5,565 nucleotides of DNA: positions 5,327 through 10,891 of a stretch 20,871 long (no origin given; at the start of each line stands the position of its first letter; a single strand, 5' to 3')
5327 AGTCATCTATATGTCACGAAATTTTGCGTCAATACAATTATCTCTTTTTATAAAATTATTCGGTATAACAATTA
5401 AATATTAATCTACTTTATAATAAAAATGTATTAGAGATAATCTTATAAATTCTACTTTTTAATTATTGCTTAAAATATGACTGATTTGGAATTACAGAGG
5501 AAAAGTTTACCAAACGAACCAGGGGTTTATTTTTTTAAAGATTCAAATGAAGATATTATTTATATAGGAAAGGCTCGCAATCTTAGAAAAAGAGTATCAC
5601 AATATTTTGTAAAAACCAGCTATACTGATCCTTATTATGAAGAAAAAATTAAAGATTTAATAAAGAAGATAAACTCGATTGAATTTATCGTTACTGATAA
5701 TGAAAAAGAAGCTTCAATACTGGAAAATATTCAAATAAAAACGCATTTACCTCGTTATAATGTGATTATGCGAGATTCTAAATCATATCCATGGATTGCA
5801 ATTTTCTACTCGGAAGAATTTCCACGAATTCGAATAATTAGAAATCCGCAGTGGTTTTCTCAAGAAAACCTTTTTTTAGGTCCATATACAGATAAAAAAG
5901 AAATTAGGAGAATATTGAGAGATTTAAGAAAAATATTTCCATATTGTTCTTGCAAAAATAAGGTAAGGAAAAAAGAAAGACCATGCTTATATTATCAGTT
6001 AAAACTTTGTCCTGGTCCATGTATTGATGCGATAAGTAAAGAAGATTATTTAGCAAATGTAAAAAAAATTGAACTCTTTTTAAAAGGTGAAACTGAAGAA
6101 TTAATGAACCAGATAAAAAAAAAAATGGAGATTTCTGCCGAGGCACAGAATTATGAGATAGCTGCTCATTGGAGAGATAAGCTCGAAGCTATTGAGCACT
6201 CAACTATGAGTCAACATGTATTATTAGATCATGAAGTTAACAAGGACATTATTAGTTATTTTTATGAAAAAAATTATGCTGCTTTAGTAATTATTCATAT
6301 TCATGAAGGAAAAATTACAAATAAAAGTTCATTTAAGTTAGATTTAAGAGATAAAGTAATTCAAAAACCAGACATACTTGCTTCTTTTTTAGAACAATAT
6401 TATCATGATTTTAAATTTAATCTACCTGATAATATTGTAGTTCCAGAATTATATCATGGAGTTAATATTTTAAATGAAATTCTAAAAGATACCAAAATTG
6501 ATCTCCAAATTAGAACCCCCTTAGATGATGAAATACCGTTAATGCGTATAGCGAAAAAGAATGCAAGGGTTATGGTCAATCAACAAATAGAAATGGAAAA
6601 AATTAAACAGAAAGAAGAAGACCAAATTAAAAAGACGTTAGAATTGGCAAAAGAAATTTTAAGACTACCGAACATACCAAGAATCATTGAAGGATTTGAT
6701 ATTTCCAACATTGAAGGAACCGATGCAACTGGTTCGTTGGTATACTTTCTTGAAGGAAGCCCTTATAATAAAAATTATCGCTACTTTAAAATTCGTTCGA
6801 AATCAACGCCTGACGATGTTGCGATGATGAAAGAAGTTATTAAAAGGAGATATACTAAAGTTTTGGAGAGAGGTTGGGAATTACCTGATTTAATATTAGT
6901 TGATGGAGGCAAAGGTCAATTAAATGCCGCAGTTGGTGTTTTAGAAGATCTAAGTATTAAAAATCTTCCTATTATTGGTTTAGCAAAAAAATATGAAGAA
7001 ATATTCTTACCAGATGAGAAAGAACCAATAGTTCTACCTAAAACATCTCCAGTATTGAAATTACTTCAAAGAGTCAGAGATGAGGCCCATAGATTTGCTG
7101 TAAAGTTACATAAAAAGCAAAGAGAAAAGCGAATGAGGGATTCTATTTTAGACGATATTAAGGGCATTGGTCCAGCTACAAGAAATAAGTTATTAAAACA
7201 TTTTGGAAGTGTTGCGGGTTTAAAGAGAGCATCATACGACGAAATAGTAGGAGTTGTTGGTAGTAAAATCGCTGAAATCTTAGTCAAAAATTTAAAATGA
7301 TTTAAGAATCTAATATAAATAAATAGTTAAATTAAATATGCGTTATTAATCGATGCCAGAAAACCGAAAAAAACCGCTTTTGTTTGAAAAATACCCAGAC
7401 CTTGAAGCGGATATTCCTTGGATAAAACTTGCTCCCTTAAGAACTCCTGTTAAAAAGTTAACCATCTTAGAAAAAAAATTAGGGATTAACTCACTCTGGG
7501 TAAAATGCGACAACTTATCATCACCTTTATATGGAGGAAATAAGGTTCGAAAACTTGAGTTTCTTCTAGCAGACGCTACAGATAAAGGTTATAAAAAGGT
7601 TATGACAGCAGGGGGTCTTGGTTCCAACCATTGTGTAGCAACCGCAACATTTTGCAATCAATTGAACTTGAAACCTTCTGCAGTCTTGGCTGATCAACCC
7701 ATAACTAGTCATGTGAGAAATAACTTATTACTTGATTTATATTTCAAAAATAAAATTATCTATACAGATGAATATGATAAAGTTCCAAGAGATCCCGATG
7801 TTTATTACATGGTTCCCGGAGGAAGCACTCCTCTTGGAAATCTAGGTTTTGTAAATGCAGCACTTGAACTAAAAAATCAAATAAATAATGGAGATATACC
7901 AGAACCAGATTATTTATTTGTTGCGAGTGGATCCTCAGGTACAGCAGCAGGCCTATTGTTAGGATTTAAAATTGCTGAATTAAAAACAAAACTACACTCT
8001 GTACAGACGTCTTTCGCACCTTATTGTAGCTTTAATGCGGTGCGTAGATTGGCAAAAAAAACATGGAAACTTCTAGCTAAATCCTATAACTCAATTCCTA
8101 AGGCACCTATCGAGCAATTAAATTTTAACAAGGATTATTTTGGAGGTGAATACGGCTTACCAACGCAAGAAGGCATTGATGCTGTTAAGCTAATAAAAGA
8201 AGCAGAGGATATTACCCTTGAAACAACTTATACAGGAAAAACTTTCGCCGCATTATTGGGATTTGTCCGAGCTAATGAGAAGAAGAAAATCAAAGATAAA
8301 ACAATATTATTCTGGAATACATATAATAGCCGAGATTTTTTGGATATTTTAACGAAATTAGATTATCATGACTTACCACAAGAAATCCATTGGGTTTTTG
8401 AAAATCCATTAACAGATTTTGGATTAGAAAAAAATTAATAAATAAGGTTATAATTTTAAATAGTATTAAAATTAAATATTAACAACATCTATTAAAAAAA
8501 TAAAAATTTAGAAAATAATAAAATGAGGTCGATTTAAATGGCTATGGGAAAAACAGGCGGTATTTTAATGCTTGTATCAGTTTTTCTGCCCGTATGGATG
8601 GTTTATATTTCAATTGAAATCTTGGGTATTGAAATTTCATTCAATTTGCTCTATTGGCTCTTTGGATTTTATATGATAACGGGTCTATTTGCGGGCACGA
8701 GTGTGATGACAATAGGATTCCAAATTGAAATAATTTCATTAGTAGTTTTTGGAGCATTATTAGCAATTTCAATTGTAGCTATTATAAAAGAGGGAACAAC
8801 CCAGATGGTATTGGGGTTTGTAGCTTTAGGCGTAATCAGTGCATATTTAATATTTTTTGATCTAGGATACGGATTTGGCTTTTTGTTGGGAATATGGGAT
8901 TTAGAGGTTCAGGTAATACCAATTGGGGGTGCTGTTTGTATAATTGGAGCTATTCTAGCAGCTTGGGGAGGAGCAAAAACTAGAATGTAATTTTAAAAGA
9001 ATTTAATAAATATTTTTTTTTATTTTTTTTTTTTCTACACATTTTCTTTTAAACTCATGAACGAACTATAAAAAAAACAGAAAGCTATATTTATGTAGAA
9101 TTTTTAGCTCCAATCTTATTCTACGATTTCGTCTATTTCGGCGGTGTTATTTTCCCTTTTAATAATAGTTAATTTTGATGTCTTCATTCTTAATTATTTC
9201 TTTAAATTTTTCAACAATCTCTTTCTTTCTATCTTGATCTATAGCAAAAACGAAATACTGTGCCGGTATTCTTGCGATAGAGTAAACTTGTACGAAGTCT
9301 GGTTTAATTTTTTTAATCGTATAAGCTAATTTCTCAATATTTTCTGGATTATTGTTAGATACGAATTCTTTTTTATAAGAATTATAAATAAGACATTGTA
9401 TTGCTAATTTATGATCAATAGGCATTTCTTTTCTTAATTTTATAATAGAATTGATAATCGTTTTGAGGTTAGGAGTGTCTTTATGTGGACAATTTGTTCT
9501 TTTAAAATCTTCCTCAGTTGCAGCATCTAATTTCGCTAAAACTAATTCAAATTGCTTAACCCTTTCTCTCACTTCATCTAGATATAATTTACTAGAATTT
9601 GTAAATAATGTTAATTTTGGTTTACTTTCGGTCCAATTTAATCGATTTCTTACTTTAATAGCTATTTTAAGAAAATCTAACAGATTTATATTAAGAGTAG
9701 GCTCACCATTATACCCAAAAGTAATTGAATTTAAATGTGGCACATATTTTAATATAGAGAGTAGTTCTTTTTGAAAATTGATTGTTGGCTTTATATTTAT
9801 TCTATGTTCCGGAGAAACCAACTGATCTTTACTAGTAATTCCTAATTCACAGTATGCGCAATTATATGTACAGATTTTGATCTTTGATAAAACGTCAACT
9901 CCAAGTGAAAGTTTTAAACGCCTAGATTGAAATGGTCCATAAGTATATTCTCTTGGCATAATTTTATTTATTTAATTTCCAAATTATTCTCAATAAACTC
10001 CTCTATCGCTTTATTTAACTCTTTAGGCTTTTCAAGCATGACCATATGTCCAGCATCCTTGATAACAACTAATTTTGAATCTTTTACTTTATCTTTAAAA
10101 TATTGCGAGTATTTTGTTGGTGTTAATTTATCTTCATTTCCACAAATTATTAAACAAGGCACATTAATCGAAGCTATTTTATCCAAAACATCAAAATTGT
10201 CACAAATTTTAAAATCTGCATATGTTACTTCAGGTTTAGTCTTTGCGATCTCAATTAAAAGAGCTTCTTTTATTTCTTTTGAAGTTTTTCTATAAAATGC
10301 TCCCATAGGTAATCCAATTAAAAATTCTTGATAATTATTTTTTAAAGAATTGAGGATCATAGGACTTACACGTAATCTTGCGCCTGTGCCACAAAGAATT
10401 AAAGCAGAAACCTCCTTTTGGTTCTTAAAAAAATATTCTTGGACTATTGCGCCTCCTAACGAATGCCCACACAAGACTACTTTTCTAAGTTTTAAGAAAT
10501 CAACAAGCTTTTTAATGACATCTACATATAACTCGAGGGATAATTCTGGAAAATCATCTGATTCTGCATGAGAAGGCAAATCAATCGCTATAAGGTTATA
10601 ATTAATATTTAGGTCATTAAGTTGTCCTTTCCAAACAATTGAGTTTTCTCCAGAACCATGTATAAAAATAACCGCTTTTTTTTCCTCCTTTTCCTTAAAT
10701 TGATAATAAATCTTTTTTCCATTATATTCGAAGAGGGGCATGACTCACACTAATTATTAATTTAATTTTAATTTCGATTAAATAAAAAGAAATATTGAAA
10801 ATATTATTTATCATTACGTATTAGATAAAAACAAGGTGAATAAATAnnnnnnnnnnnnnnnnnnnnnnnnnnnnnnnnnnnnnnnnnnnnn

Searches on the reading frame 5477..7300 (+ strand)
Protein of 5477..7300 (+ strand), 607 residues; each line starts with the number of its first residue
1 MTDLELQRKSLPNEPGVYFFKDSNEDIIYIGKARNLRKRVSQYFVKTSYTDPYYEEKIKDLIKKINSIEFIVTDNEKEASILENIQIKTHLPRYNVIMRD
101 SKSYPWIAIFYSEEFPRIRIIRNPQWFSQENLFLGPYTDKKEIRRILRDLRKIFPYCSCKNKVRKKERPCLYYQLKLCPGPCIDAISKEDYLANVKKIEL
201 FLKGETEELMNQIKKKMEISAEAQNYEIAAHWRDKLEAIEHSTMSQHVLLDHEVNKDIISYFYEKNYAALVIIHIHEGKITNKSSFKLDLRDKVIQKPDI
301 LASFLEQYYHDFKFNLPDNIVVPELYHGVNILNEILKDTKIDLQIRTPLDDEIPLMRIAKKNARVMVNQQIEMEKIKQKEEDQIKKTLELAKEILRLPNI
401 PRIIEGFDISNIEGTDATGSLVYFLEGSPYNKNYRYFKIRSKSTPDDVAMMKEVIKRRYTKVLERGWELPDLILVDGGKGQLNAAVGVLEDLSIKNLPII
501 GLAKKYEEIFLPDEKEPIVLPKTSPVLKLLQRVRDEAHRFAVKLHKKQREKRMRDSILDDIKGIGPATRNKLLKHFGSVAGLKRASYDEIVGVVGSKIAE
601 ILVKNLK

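Call 8: search_protein_families(library=pfam, proteins=[window:5477-7300:+], max_evalue=0.01)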
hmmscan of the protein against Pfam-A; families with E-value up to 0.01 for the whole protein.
window:5477-7300:+ (607 aa): 6 families
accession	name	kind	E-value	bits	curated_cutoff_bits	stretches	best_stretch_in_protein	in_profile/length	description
PF08459.17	UvrC_RNaseH_dom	-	1.1e-55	188.3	22.3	1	392-542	1-159/159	UvrC RNAse H endonuclease domain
PF22920.2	UvrC_RNaseH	-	9.7e-16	58.2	24.3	1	256-369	2-115/116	UvrC Ribonuclease H-like domain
PF14520.12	HHH_5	-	1.2e-07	32.6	27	1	557-606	3-55/57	Helix-hairpin-helix domain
PF01541.30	GIY-YIG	-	1.8e-07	31.8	22.6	1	15-95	2-78/78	GIY-YIG catalytic domain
PF02151.25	UVR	-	6.8e-07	29.3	21.5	1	207-240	1-34/36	UvrB/uvrC motif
PF12826.13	HHH_2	-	0.00034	21.1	27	1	561-602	8-51/64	Helix-hairpin-helix motif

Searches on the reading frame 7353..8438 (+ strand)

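Call 8: search_protein_families(library=pfam, proteins=[window:7353-8438:+], max_evalue=0.01)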
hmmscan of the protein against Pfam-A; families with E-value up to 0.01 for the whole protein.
window:7353-8438:+ (361 aa): 1 family
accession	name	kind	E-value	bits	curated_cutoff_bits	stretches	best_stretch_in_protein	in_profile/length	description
PF00291.31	PALP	-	6.2e-36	124.7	35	1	26-322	3-293/295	Pyridoxal-phosphate dependent enzyme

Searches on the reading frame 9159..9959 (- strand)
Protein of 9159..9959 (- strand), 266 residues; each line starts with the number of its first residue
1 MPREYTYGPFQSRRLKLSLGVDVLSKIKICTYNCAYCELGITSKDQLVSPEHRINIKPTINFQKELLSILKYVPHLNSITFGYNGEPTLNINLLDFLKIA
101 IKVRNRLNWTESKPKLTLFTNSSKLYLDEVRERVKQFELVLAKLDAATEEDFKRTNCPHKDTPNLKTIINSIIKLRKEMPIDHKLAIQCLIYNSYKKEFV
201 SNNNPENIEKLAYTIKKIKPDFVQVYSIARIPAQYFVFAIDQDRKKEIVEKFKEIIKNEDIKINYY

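Call 8: search_protein_families(library=pfam, proteins=[window:9159-9959:-], max_evalue=0.01)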
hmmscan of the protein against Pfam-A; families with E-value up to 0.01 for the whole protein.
window:9159-9959:- (266 aa): 1 family
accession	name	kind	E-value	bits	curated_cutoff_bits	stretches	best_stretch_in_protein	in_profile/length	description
PF04055.27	Radical_SAM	-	3e-06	27.9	29.5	1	27-179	4-141/166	Radical SAM superfamily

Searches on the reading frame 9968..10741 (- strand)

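Call 8: search_protein_families(library=pfam, proteins=[window:9968-10741:-], max_evalue=0.01)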
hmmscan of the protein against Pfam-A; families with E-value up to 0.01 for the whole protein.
window:9968-10741:- (257 aa): 17 families
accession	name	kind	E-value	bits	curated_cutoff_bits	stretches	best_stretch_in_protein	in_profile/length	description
PF00561.26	Abhydrolase_1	-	2e-24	87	25.8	1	23-239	2-245/245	alpha/beta hydrolase fold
PF12697.13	Abhydrolase_6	-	3.7e-23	83.8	26.3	1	24-244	1-216/217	Alpha/beta hydrolase family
PF12146.15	Hydrolase_4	-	1.2e-19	71.1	27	1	19-238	2-238/239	Serine aminopeptidase, S33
PF03096.20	Ndr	-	4.3e-09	35.9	23.3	1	61-250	74-276/283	Ndr family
PF12695.13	Abhydrolase_5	-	9e-06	26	27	1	82-117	53-87/164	Alpha/beta hydrolase family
PF08538.16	DUF1749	-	3.8e-05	23.4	24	1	3-115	10-138/299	Protein of unknown function (DUF1749)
PF03959.19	FSH1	-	6.7e-05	23.1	21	1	188-234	155-201/211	Serine hydrolase (FSH1)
PF20408.4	Abhydrolase_11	-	0.0001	22.5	27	0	187-241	121-174/193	Alpha/beta hydrolase domain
PF02230.22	Abhydrolase_2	-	0.00014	22.2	23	0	16-47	9-37/217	Phospholipase/Carboxylesterase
PF06821.19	Ser_hydrolase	-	0.00017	22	22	0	151-234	76-155/172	Serine hydrolase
PF08386.16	Abhydrolase_4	-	0.00021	21.8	21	1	193-252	34-93/103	TAP-like protein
PF20434.5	BD-FAE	-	0.00067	19.7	26.8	0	188-218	184-214/215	BD-FAE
PF00326.27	Peptidase_S9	-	0.0017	18.3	22.6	0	169-254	124-210/213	Prolyl oligopeptidase family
PF06028.17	DUF915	-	0.0023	17.8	22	1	14-109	33-126/255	Alpha/beta hydrolase of unknown function (DUF915)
PF10230.15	LIDHydrolase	-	0.0025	18.1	27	0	73-129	69-129/262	Lipid-droplet associated hydrolase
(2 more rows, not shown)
